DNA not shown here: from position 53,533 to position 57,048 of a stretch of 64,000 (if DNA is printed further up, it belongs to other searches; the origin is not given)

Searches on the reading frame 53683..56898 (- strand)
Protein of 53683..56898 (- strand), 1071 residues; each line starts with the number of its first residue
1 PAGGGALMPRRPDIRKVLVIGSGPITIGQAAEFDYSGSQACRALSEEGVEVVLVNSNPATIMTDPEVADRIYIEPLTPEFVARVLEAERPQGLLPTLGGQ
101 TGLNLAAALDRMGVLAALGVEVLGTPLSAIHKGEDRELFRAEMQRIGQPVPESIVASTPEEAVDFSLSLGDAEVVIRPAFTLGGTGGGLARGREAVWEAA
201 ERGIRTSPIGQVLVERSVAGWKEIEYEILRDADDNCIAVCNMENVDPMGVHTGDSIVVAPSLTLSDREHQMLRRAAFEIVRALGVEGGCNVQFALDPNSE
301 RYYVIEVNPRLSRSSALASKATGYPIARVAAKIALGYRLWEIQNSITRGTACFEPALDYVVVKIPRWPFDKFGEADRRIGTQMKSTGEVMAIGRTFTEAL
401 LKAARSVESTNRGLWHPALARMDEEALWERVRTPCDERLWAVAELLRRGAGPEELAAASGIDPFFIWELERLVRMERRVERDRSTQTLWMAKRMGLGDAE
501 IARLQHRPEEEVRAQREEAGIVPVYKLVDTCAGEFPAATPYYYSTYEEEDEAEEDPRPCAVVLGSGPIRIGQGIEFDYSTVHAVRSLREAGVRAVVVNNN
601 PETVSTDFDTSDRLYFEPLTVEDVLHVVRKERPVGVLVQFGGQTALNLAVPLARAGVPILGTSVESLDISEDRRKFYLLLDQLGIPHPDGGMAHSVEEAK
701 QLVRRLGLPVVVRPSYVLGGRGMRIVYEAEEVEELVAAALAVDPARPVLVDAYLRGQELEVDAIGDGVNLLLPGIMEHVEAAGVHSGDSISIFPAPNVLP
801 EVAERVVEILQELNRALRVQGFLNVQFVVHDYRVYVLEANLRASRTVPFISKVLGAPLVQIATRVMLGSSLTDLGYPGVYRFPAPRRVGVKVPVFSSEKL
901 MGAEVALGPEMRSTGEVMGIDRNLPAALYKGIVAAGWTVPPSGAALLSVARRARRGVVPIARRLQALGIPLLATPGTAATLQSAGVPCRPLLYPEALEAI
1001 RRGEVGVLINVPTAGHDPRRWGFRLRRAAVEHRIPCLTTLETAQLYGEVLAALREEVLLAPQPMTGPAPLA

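Call 7: search_protein_families(library=ncbifam, proteins=[window:53683-56898:-])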
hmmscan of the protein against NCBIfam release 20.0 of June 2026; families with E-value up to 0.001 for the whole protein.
window:53683-56898:- (1071 aa): 44 families (the best 25 are shown)
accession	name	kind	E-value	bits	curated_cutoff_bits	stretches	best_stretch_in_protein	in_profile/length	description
NF003671.0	PRK05294.1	equivalog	0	1438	599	1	8-1052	1-1048/1058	carbamoyl-phosphate synthase large subunit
TIGR01369.1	CPSaseII_lrg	equivalog_domain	0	1423.3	1027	1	10-1047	2-1049/1052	carbamoyl-phosphate synthase (glutamine-hydrolyzing) large subunit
TIGR01235.1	pyruv_carbox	equivalog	6.1e-25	86.9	1114.45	2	139-343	119-325/1143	pyruvate carboxylase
NF006286.0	PRK08462.1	equivalog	2e-21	76.4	740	2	119-347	101-331/445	acetyl-CoA carboxylase biotin carboxylase subunit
NF006406.0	PRK08654.1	equivalog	2e-20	72.8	739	2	118-349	98-331/499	acetyl-CoA carboxylase biotin carboxylase subunit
NF005525.0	PRK07178.1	equivalog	2.5e-20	72.6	768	2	116-348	95-328/471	acetyl-CoA carboxylase biotin carboxylase subunit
NF009554.0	PRK12999.1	equivalog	6.2e-20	70.6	965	2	209-343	198-329/1147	pyruvate carboxylase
NF053643.1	Ddl_archaea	equivalog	1.6e-19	70.1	500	2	45-336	19-295/367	putative pseudomurein biosynthesis ATP-grasp protein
TIGR00514.1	accC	equivalog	3.7e-19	68.9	626.5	2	652-871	95-321/449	acetyl-CoA carboxylase biotin carboxylase subunit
NF006367.0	PRK08591.1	subfamily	4.4e-19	68.5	597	2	116-347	96-329/451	acetyl-CoA carboxylase biotin carboxylase subunit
NF002563.0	PRK02186.1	subfamily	2.3e-18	65.9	625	1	656-871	93-307/890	argininosuccinate lyase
NF009471.0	PRK12833.1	equivalog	4.5e-18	65.1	686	2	13-351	4-337/467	acetyl-CoA carboxylase biotin carboxylase subunit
NF004680.0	PRK06019.1-6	equivalog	9.8e-18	64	327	2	113-292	95-268/405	5-(carboxyamino)imidazole ribonucleotide synthase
TIGR01205.1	D_ala_D_alaTIGR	subfamily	1.4e-17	63.7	245.65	2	652-840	86-284/318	D-alanine--D-alanine ligase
NF002378.0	PRK01372.1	subfamily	2.8e-16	59.1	243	2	655-840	83-268/305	D-alanine--D-alanine ligase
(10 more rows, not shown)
